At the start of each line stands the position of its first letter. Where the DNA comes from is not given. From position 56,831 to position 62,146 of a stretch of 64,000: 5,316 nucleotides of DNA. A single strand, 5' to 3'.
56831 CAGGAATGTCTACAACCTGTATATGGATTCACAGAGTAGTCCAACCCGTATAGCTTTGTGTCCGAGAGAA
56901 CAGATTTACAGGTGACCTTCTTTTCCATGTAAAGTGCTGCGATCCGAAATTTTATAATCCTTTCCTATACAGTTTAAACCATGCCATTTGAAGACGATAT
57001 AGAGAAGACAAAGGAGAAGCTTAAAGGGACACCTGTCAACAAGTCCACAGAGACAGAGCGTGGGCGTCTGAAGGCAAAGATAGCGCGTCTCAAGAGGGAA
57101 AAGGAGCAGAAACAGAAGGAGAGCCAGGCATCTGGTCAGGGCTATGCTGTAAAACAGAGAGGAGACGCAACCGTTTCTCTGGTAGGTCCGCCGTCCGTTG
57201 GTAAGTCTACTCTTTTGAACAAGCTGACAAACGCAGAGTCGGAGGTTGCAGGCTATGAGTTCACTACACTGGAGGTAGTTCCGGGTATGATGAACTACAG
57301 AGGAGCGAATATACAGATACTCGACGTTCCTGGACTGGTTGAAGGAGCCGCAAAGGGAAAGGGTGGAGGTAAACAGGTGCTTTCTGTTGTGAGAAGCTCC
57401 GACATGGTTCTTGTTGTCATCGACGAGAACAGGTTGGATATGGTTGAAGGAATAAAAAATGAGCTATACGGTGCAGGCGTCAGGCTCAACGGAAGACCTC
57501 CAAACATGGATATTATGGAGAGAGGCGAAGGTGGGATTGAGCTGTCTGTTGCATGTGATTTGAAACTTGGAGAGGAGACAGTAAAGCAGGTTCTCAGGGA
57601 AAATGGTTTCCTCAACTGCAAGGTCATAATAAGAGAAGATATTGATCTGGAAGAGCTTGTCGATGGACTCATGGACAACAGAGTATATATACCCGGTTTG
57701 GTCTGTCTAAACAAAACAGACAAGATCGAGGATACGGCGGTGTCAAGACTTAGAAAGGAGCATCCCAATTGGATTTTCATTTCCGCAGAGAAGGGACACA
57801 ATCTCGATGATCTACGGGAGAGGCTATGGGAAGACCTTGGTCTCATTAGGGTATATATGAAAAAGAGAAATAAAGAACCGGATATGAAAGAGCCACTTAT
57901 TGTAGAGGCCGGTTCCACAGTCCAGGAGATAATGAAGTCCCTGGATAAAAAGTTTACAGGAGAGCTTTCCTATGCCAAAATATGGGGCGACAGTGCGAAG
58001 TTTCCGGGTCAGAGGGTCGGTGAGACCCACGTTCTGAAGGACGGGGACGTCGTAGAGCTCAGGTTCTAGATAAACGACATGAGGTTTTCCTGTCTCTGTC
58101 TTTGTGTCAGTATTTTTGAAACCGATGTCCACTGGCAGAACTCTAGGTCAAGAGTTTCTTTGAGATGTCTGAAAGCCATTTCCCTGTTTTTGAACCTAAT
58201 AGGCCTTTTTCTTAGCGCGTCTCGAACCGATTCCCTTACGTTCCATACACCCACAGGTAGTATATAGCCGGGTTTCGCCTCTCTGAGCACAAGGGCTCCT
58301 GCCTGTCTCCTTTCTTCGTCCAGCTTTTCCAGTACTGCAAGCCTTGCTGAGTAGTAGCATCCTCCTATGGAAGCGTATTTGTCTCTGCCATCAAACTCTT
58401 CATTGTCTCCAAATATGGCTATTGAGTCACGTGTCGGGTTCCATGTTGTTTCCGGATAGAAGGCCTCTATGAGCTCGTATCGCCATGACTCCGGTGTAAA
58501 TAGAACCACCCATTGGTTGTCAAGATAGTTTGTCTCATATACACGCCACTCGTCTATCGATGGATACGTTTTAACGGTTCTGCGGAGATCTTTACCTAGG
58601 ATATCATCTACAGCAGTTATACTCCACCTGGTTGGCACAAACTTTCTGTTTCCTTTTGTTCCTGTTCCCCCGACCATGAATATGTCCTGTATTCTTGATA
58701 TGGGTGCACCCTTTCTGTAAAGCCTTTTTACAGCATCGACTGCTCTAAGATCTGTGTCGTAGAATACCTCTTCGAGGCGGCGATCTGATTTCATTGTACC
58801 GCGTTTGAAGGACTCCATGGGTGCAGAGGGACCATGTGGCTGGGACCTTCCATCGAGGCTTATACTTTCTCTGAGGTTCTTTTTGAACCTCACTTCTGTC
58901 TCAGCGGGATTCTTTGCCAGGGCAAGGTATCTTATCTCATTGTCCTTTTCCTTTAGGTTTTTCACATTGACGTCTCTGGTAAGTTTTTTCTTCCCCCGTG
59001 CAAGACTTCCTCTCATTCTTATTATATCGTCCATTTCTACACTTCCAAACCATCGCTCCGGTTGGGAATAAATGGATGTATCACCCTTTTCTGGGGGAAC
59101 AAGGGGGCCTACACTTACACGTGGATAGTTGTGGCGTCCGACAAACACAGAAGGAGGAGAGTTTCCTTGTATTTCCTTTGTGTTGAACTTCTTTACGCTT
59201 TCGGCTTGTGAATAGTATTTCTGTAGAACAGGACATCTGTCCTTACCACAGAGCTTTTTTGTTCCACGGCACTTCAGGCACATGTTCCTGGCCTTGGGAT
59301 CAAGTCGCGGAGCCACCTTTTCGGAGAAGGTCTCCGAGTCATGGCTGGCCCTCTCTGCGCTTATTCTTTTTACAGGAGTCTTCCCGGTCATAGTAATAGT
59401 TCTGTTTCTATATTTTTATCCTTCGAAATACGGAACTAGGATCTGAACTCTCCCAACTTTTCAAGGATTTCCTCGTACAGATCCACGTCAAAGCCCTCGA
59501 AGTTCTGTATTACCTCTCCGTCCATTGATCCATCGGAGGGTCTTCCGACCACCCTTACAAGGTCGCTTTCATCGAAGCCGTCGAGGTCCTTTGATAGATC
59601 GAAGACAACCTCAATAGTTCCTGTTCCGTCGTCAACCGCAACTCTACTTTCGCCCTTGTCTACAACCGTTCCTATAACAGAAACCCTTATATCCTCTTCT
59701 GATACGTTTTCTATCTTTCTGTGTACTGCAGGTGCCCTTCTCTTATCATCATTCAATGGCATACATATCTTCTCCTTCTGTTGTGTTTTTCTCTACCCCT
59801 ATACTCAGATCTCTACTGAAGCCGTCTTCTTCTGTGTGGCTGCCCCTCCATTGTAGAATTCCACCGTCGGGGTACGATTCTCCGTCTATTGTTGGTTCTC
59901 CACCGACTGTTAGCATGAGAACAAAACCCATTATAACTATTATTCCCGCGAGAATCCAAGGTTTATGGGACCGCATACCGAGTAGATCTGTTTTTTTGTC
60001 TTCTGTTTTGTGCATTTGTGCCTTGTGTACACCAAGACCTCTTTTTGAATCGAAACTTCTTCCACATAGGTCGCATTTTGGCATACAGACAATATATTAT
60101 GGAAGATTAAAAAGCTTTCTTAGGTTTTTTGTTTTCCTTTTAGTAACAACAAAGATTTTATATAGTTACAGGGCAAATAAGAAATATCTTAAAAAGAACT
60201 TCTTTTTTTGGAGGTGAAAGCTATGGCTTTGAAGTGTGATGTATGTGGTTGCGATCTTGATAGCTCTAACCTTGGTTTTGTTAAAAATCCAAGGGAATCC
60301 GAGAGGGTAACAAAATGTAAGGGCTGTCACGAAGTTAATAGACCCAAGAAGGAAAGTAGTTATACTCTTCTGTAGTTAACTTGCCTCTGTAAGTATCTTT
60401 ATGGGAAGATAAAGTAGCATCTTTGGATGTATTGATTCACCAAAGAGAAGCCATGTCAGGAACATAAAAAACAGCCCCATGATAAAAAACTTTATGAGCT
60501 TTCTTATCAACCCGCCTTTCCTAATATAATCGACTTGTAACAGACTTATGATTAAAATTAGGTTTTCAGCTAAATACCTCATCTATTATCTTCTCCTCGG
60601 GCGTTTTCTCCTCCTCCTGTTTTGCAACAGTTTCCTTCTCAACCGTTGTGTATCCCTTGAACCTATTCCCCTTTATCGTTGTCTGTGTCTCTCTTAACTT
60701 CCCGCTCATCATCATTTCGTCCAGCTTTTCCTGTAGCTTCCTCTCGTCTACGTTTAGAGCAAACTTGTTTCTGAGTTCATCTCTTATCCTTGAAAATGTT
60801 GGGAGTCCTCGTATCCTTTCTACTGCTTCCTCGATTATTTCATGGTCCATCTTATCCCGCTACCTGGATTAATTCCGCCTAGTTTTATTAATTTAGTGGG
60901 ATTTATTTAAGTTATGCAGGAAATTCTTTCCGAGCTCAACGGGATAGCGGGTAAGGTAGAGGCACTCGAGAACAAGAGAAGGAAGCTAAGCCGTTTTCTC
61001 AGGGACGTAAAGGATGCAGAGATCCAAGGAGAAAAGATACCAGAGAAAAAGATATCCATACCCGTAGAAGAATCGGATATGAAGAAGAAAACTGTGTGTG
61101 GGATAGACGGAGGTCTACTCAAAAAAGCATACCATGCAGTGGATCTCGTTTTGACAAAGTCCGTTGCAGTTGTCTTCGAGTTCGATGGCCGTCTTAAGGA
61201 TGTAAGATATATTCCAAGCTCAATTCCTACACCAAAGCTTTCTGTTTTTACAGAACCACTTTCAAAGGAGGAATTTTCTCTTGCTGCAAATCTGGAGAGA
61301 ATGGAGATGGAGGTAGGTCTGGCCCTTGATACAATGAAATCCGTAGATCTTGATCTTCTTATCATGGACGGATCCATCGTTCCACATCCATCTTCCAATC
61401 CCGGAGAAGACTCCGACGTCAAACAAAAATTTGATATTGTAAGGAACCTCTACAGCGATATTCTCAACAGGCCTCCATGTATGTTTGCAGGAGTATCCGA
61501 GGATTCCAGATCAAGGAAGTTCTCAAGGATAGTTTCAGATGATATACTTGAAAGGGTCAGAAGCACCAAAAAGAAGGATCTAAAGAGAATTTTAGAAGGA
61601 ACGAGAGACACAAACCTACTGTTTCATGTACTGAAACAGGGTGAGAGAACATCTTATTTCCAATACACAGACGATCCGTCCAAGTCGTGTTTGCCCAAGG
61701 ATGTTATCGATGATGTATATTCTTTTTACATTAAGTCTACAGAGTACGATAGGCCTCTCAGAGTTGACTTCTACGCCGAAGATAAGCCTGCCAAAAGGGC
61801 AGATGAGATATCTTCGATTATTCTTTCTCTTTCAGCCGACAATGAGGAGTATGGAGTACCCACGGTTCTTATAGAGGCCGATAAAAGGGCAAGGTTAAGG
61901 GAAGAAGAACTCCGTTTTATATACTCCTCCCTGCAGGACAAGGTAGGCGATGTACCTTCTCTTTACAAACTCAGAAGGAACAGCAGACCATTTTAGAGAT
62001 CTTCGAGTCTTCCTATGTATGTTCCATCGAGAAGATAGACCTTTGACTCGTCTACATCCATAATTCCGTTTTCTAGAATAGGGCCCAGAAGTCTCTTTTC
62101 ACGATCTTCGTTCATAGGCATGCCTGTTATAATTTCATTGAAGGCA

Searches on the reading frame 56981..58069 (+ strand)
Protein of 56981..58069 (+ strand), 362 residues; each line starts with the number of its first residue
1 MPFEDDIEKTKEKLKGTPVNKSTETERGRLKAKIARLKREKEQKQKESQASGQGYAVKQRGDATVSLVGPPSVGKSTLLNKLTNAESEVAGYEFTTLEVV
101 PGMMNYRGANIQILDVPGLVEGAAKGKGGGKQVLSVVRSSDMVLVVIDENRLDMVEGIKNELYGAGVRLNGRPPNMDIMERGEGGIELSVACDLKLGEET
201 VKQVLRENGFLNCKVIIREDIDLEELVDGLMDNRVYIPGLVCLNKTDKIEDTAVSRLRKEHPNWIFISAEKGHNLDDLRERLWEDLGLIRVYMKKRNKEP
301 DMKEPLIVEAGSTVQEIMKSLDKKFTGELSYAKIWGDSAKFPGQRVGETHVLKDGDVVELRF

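Call 32: search_protein_families(library=pfam, proteins=[window:56981-58069:+], max_evalue=0.001)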
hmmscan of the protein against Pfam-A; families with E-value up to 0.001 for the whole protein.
window:56981-58069:+ (362 aa): 6 families
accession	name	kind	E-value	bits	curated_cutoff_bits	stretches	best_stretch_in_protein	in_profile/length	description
PF16897.10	MMR_HSR1_Xtn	-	1e-30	106.3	35.2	1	184-288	2-106/106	C-terminal region of MMR_HSR1 domain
PF01926.29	MMR_HSR1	-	1.9e-22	80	21.9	1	65-153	2-90/113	50S ribosome-binding GTPase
PF02421.24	FeoB_N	-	1.9e-12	47.4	27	1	64-152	2-91/156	Ferrous iron transport protein B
PF02824.27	TGS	-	1.7e-09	38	22.2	1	289-360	1-58/60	TGS domain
PF03193.22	RsgA_GTPase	-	1.7e-06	28.4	30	0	61-86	105-130/174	RsgA GTPase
PF00350.29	Dynamin_N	-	5.8e-05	23.6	27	0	66-96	2-32/168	Dynamin family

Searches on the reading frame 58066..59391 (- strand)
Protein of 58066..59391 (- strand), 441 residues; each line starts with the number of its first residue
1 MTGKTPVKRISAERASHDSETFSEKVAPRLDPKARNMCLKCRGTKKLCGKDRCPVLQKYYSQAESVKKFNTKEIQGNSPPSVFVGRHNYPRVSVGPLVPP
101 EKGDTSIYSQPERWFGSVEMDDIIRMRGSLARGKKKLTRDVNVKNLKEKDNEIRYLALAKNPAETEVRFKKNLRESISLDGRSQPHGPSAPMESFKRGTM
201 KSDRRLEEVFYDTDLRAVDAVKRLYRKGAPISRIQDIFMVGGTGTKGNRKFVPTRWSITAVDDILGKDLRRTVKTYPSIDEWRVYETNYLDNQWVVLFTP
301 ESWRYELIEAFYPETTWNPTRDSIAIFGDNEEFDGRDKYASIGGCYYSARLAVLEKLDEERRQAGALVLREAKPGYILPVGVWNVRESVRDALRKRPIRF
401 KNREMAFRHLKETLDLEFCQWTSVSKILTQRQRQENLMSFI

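Call 32: search_protein_families(library=pfam, proteins=[window:58066-59391:-], max_evalue=0.001)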
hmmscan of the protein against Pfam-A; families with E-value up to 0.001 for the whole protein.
window:58066-59391:- (441 aa): 2 families
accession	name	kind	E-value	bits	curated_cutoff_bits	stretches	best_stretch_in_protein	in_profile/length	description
PF04894.17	Nre_N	-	8.4e-94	314.8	25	1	47-318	1-270/270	Archaeal Nre, N-terminal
PF04895.17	Nre_C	-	3.1e-37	127.3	27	1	331-440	1-110/110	Archaeal Nre, C-terminal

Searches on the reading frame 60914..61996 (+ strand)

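Call 35: search_protein_families(library=pfam, proteins=[window:60914-61996:+], max_evalue=0.0001)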
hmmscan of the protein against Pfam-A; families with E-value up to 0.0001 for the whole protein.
window:60914-61996:+ (360 aa): 1 family
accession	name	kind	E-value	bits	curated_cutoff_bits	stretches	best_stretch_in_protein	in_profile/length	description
PF09376.16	NurA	-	5.7e-21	75.6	21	1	59-327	1-253/254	NurA domain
